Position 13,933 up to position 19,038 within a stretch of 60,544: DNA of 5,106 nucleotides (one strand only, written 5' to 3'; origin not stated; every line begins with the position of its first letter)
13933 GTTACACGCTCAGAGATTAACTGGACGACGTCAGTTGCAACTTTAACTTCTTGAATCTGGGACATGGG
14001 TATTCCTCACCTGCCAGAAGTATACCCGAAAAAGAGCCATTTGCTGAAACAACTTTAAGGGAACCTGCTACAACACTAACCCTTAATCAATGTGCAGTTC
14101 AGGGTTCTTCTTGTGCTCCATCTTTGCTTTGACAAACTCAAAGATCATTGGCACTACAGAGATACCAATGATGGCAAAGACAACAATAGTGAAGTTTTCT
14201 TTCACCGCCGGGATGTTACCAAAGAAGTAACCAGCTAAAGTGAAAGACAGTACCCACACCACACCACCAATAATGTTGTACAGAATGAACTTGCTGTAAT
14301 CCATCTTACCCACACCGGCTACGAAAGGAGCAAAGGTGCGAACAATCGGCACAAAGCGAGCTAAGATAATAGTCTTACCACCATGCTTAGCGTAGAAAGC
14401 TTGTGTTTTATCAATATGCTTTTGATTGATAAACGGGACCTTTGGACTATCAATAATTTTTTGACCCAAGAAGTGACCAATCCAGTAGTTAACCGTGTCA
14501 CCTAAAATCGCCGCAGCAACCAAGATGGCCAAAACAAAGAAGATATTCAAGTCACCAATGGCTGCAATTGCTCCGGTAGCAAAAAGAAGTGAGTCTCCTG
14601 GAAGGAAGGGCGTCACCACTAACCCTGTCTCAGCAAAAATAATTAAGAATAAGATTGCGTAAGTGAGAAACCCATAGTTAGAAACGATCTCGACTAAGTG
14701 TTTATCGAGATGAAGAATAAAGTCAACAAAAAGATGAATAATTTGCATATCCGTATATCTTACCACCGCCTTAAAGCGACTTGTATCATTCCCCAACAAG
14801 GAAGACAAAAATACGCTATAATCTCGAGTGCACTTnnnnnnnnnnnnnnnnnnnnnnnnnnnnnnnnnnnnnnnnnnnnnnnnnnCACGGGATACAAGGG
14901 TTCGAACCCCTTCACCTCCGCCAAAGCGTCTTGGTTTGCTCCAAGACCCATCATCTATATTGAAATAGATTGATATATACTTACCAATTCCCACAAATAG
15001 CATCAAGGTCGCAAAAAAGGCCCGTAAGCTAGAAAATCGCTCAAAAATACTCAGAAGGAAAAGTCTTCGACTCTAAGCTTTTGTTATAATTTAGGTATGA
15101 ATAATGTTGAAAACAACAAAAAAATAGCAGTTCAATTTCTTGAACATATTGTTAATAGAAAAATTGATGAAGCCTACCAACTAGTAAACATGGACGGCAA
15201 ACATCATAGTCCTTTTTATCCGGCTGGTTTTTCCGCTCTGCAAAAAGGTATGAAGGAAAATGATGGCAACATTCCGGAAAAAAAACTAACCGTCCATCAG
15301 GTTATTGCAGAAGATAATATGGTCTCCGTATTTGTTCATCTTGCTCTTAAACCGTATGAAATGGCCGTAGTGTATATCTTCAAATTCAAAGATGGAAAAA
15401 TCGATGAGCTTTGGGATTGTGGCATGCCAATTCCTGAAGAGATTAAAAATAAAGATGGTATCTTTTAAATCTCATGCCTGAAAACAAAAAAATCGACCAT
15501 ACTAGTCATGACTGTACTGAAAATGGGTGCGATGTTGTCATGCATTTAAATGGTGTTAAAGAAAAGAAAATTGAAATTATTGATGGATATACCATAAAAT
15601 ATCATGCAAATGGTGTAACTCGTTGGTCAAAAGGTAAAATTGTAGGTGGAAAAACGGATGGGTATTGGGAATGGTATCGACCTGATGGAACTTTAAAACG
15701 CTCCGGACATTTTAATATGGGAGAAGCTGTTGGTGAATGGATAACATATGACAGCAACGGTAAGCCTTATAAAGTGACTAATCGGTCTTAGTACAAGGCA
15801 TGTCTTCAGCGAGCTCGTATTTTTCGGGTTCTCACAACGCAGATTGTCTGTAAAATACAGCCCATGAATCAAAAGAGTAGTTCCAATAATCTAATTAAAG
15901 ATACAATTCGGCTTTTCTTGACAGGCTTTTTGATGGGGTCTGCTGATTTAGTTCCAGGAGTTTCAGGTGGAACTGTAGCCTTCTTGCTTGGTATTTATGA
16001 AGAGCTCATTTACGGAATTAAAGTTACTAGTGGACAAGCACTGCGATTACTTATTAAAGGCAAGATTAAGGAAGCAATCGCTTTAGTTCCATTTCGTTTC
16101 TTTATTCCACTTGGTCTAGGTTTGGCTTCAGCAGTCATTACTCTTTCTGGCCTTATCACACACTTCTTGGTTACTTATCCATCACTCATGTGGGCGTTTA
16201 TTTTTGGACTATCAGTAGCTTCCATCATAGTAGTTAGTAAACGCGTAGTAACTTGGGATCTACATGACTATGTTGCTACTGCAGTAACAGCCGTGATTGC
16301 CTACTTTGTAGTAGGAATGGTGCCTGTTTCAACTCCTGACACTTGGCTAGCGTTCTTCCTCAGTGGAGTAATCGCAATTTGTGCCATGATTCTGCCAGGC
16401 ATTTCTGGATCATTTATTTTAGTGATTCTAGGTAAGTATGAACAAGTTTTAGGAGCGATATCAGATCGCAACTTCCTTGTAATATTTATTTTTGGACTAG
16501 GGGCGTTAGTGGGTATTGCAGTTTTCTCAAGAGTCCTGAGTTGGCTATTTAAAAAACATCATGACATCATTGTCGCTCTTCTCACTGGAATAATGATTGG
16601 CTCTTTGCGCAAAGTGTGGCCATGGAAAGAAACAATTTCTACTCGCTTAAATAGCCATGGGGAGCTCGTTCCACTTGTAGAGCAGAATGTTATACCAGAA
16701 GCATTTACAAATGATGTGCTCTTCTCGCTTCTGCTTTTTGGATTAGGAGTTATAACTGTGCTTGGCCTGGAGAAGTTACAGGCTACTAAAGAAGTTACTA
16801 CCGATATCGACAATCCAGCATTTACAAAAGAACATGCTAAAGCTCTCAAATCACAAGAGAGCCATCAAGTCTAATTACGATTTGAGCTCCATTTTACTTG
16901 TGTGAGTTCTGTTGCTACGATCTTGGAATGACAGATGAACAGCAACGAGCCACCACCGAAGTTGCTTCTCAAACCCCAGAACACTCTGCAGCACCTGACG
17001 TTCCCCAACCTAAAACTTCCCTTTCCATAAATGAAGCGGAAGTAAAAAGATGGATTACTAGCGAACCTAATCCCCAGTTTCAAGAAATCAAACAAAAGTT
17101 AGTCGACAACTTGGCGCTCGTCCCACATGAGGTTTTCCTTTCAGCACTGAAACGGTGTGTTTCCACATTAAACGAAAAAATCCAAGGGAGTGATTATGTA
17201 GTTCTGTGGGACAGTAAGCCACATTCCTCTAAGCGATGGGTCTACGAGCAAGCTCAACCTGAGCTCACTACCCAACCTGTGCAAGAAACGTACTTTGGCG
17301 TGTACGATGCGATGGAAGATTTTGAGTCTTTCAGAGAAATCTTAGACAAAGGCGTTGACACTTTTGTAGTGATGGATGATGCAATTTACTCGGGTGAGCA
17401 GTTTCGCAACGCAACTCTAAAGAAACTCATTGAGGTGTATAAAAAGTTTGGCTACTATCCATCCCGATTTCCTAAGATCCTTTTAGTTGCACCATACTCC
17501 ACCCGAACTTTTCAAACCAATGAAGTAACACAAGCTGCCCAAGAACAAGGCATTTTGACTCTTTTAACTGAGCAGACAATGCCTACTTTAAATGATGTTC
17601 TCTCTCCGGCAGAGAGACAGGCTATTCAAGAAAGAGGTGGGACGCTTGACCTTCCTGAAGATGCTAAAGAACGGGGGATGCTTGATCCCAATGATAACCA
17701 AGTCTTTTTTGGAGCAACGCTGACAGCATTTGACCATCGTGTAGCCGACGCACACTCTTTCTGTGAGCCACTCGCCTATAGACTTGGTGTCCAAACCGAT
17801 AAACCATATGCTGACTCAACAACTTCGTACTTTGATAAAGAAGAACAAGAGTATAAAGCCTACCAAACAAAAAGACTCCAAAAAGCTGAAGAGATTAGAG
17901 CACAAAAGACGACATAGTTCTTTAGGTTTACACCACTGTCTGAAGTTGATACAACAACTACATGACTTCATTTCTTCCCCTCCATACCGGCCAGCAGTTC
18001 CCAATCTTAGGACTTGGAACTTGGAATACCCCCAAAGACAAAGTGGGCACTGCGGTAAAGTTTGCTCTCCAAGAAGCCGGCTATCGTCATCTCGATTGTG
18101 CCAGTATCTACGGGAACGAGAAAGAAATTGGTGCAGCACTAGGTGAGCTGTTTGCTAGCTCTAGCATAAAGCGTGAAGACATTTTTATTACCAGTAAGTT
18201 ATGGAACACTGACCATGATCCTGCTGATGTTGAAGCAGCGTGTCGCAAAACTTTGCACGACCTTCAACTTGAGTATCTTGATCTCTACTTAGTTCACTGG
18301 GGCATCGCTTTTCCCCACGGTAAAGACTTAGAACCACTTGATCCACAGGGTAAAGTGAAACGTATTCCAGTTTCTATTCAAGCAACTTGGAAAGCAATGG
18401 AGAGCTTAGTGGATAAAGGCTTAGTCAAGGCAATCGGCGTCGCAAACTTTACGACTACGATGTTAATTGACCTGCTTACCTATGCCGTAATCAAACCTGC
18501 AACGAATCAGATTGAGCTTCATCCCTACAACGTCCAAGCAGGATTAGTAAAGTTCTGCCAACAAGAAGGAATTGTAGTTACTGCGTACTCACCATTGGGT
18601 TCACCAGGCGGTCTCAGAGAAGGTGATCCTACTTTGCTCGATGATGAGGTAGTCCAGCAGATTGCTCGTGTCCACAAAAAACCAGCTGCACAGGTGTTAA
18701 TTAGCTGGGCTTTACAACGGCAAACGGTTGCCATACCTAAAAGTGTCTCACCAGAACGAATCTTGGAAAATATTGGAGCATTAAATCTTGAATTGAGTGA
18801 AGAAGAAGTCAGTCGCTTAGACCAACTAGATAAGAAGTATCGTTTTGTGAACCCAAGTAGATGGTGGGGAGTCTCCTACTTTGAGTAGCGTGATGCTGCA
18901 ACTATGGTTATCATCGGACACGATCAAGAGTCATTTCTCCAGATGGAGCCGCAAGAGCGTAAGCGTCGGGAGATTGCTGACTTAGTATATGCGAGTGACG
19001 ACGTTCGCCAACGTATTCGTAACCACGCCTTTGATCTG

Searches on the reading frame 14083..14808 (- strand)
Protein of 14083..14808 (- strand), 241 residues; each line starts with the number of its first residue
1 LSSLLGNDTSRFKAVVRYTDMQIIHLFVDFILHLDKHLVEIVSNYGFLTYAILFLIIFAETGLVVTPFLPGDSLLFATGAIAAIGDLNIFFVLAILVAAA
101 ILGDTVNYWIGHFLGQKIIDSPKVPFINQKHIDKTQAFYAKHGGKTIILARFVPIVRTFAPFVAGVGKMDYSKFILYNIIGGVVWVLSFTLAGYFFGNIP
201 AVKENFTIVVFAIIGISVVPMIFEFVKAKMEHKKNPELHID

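Call 77: search_protein_families(library=pfam, proteins=[window:14083-14808:-], max_evalue=0.0001)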
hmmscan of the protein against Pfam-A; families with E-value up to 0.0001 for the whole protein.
window:14083-14808:- (241 aa): 1 family
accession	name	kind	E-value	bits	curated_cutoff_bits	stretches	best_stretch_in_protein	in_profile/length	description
PF09335.16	VTT_dom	-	5.1e-22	79.1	33.9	1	69-194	1-122/123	VTT domain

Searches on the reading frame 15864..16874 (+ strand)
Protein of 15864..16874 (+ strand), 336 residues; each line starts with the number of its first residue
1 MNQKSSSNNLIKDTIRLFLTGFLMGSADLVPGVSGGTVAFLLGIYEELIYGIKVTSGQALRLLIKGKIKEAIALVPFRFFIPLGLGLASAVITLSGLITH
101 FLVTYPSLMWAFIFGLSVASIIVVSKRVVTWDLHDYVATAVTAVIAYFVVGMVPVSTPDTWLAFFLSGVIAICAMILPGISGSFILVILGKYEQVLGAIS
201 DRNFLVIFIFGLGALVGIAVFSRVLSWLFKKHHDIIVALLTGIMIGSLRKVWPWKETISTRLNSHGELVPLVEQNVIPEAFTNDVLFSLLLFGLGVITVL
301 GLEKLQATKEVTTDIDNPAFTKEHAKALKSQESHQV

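Call 77: search_protein_families(library=pfam, proteins=[window:15864-16874:+], max_evalue=0.0001)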
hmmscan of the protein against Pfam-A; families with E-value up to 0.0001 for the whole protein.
window:15864-16874:+ (336 aa): 1 family
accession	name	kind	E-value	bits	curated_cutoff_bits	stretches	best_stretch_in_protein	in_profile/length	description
PF04018.18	VCA0040-like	-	2.2e-84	283.3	26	1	24-268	1-245/246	Undecaprenyl phosphate translocase-like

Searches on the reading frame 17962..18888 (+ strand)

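Call 77: search_protein_families(library=pfam, proteins=[window:17962-18888:+], max_evalue=0.0001)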
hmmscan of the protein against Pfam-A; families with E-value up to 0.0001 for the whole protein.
window:17962-18888:+ (308 aa): 1 family
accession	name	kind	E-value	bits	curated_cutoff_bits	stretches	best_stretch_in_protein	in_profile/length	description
PF00248.27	Aldo_ket_red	-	9e-56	189.5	24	1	16-290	2-290/291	Aldo/keto reductase family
